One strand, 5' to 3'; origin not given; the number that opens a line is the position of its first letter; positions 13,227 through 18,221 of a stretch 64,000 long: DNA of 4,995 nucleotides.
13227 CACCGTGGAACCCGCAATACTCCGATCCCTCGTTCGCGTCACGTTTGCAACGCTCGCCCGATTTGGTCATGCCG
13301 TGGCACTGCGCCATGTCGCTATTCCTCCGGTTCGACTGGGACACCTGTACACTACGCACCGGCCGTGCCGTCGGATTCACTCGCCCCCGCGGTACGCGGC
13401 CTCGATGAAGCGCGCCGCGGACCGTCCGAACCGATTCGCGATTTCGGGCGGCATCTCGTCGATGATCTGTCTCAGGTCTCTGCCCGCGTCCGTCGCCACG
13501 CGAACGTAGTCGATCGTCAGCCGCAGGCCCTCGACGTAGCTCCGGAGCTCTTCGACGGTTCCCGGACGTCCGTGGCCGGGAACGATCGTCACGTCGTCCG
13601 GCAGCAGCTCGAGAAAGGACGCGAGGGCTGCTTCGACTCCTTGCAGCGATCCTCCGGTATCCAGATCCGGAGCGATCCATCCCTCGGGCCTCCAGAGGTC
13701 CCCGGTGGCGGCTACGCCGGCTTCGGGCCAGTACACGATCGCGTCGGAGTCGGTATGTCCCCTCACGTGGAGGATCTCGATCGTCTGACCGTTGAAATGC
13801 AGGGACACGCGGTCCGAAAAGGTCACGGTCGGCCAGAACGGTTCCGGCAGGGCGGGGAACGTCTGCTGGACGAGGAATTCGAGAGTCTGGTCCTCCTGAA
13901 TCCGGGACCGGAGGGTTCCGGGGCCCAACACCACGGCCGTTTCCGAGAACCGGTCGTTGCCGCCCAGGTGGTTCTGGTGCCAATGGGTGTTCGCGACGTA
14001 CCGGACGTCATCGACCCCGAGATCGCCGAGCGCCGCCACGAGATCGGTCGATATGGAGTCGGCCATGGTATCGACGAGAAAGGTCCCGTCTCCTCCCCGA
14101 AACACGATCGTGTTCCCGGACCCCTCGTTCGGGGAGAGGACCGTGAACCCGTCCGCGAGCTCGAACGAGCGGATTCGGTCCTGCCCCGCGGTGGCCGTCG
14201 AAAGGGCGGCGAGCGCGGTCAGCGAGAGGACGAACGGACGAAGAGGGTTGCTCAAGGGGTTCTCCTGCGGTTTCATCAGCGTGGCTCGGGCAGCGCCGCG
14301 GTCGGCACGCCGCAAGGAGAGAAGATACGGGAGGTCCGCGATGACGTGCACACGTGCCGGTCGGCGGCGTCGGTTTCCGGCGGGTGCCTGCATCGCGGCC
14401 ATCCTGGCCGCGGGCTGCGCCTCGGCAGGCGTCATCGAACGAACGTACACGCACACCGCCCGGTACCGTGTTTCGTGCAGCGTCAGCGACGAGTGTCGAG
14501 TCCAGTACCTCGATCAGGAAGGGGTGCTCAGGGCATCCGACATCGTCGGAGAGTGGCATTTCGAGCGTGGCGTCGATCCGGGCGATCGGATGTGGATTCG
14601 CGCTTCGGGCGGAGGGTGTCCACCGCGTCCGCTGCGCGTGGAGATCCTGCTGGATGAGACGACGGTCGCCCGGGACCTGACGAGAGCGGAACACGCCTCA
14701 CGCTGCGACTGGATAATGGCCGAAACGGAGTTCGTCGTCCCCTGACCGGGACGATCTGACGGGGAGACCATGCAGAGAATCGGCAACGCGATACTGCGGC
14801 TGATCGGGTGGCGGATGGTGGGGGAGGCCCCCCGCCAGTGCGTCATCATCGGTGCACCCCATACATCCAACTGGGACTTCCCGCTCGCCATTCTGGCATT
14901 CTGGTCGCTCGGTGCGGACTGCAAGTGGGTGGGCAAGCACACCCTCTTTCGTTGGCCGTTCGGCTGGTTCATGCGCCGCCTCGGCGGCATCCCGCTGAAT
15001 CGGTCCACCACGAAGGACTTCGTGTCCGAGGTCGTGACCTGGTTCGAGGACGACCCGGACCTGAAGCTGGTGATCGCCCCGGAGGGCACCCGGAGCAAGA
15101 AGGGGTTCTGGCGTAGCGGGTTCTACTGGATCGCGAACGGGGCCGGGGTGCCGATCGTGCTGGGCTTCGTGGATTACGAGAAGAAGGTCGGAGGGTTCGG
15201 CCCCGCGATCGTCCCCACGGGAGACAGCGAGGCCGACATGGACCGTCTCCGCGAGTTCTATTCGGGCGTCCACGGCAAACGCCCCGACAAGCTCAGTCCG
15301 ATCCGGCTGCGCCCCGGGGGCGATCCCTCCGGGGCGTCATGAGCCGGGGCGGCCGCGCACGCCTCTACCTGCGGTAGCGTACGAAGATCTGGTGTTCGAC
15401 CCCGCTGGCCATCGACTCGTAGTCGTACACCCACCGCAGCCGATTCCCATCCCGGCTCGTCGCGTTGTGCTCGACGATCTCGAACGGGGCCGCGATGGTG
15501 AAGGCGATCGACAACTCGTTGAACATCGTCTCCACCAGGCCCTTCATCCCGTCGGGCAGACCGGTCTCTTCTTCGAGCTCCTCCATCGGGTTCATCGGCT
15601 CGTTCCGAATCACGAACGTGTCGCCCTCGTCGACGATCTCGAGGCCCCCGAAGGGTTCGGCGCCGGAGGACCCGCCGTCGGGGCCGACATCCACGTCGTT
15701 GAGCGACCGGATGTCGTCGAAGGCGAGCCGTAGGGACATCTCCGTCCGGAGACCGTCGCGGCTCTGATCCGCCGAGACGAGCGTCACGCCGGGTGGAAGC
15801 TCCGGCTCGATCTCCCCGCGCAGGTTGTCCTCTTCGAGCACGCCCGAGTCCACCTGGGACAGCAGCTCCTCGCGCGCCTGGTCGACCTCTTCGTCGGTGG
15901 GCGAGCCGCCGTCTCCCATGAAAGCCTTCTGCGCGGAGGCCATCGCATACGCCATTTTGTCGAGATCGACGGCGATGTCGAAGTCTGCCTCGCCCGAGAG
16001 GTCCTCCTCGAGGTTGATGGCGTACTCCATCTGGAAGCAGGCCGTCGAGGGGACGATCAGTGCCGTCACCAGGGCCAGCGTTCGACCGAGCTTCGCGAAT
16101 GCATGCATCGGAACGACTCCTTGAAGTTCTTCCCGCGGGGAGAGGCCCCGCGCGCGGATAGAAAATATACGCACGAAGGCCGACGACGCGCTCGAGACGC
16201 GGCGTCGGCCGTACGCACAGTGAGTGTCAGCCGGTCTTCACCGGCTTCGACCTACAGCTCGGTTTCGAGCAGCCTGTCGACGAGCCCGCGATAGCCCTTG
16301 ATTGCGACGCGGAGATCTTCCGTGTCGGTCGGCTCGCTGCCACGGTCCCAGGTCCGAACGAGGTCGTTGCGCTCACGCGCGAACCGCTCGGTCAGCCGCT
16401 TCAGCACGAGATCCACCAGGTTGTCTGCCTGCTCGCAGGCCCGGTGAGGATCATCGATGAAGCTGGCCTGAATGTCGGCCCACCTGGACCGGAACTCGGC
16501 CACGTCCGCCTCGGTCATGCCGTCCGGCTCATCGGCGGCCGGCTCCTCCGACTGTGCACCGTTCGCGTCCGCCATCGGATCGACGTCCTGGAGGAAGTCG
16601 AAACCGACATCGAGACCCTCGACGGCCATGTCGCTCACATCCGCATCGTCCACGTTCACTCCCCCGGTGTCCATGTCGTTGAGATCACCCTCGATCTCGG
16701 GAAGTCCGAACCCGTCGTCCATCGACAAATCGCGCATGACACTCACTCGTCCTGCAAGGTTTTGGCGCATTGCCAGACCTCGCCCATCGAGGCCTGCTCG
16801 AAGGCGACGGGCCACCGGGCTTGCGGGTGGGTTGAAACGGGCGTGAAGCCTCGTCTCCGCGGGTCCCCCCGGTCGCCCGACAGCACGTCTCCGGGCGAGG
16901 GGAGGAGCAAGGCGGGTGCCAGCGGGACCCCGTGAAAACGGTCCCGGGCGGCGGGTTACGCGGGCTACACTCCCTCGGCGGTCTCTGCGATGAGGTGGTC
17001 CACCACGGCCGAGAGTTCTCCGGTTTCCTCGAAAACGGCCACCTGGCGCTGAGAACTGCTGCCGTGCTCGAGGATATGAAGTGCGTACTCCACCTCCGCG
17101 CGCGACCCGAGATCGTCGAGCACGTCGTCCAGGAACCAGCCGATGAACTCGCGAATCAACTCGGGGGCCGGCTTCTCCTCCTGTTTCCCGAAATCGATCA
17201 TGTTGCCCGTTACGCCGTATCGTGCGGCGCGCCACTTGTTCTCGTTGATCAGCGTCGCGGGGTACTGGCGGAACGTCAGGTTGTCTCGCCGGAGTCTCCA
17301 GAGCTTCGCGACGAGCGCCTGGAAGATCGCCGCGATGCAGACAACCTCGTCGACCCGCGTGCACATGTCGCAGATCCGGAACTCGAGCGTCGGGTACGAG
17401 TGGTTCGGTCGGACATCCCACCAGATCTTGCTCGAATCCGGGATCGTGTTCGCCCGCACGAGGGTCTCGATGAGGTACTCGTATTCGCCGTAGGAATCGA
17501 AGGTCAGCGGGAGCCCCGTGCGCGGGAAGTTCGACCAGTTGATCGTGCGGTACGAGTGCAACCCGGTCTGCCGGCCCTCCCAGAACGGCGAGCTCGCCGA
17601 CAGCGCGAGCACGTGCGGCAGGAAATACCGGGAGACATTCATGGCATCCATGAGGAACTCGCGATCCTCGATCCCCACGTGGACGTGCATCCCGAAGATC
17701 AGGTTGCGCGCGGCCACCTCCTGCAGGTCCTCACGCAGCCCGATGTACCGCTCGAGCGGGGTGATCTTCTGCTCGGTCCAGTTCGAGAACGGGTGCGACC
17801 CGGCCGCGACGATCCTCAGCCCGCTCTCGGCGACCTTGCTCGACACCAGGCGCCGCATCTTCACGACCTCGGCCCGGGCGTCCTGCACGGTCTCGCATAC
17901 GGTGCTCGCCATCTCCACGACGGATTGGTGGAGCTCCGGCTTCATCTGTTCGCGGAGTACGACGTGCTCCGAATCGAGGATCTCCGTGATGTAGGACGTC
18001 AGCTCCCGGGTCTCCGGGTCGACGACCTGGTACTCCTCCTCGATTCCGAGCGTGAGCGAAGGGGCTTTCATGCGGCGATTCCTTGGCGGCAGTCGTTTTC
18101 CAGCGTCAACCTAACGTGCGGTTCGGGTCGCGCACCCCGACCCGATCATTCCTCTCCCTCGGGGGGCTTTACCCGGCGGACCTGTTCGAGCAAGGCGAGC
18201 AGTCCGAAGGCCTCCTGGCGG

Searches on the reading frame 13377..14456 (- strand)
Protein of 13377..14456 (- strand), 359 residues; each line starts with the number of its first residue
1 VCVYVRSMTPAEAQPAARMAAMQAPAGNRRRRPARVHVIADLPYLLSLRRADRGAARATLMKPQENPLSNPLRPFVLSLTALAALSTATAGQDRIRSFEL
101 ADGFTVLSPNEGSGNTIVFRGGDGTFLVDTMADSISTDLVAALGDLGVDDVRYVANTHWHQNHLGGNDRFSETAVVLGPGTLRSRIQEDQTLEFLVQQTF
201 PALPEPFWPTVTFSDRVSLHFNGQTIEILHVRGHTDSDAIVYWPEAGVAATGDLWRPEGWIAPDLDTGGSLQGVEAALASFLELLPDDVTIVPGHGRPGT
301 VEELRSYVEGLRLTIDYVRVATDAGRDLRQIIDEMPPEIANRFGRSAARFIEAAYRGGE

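Call 48: find_homologous_proteins(query=window:13377-14456:-, max_evalue=1e-30)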
Query window:13377-14456:- (359 aa): 37 proteins with E <= 1e-30 among 8000 candidates.
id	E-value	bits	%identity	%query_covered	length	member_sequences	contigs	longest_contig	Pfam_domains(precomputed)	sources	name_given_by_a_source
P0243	4.2e-197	672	100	83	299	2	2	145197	PF00753.34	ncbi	-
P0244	9.5e-175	599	88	83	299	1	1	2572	PF00753.34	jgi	jgi:cyclase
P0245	3.9e-166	570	84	83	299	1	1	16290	PF00753.34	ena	-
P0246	6.9e-146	504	77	81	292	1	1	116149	PF00753.34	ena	-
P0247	3.6e-137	475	74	81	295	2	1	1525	PF00753.34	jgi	-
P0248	6.2e-136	471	72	81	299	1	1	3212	PF00753.34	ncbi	-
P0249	2.7e-134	466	74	77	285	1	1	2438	PF00753.34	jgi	-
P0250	4.2e-133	462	72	79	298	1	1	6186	PF00753.34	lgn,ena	-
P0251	5.6e-132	458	74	78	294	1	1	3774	PF00753.34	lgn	-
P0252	3.1e-131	456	75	74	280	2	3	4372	PF00753.34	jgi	jgi:glyoxylase-like metal-dependent hydrolase (beta-lactamase superfamily II)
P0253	2.1e-127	443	72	78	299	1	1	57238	PF00753.34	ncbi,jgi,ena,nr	ncbi:MAG: MBL fold metallo-hydrolase [Gemmatimonadota bacterium]|nr:MBL fold metallo-hydrolase [Gemm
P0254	3.4e-125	436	72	74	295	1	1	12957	PF00753.34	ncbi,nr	ncbi:MAG: MBL fold metallo-hydrolase [Gemmatimonadota bacterium]|nr:MBL fold metallo-hydrolase [Gemm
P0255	9.8e-94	332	56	79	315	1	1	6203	PF00753.34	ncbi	-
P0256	1.5e-89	318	53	78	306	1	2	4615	PF00753.34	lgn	-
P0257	1.4e-84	302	52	78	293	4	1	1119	PF00753.34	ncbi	-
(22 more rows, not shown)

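Call 49: find_encoding_contigs(protein=P0245, flank=10000, max_places=4)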
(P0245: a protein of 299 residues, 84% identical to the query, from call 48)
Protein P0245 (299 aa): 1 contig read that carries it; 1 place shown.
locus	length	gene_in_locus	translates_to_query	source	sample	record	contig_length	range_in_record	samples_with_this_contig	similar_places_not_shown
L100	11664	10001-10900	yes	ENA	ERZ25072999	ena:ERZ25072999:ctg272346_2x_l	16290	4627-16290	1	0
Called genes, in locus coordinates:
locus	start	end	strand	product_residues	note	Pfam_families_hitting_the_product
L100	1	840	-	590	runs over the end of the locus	PF00515:TPR_1 (faint), PF07719:TPR_2 (faint), PF12895:ANAPC3 (faint), PF13181:TPR_8 (faint), PF13371:TPR_9 (weak), PF13414:TPR_11 (faint), PF13424:TPR_12 (faint), PF13428:TPR_14 (faint), +4 more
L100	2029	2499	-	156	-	PF10604:Polyketide_cyc2 (weak), PF06240:COXG, PF08327:AHSA1 (weak)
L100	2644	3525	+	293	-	PF13191:AAA_16 (weak), PF00004:AAA, PF07724:AAA_2 (weak), PF07726:AAA_3 (faint), PF07728:AAA_5, PF13401:AAA_22 (weak)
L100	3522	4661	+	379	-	PF05762:VWA_CoxE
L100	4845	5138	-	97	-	PF00216:Bac_DNA_binding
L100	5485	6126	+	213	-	-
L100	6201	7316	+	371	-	PF04107:GCS2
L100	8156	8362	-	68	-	-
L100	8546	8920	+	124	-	-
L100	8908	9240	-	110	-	-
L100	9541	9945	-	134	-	-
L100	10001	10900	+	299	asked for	PF00753:Lactamase_B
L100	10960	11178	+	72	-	PF19067:DUF5763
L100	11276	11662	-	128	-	?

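Call 50: find_encoding_contigs(protein=P0246, flank=10000, max_places=4)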
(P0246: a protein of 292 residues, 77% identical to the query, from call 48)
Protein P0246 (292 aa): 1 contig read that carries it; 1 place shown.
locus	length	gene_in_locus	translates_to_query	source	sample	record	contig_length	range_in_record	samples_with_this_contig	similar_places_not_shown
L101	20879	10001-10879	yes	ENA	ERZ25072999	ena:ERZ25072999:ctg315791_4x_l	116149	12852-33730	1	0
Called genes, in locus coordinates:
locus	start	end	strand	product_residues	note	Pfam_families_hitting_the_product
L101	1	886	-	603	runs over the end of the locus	PF13428:TPR_14 (faint), PF00515:TPR_1 (faint), PF07719:TPR_2 (faint), PF12895:ANAPC3 (faint), PF13176:TPR_7 (faint), PF13371:TPR_9 (weak), PF13432:TPR_16, PF23914:TPR_CcmH_CycH (weak), +5 more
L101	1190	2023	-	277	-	PF19567:CpsB_CapC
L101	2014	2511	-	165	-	PF06240:COXG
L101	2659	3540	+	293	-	PF00004:AAA, PF07724:AAA_2 (weak), PF07726:AAA_3 (faint), PF07728:AAA_5, PF13401:AAA_22 (weak)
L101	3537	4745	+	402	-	PF05762:VWA_CoxE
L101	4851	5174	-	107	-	PF00216:Bac_DNA_binding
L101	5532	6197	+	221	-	-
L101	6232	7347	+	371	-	PF04107:GCS2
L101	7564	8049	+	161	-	-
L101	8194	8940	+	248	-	-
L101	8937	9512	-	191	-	PF01553:Acyltransferase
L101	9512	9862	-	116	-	-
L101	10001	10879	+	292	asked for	PF00753:Lactamase_B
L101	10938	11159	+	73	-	PF19067:DUF5763 (weak)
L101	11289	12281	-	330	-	PF13349:DUF4097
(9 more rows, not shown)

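Call 55: find_encoding_contigs(protein=P0253, flank=10000, max_places=4)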
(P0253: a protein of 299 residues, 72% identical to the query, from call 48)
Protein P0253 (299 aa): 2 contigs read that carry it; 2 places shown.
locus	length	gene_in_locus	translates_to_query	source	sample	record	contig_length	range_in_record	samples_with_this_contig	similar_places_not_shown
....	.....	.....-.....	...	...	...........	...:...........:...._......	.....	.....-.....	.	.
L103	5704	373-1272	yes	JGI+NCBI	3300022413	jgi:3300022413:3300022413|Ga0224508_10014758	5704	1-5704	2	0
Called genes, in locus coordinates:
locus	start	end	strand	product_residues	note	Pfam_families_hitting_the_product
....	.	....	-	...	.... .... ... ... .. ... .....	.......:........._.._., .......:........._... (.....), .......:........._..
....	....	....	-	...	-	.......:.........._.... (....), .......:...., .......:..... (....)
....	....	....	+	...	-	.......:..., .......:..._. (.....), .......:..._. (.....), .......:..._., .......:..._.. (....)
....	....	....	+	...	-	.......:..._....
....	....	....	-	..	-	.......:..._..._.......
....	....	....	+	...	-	-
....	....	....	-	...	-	-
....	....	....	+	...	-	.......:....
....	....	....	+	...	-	-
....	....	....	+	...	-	-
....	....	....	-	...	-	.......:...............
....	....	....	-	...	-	-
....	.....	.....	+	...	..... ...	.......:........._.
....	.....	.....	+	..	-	-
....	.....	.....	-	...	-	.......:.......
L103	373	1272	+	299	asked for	PF00753:Lactamase_B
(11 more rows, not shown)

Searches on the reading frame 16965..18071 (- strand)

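Call 36: search_protein_families(library=pfam, proteins=[window:16965-18071:-], max_evalue=0.0001)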
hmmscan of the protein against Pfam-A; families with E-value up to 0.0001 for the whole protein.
window:16965-18071:- (368 aa): 1 family
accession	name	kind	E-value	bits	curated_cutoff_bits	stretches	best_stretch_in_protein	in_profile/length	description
PF04107.18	GCS2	-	7.7e-61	206.4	21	1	8-286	1-290/291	Glutamate-cysteine ligase family 2(GCS2)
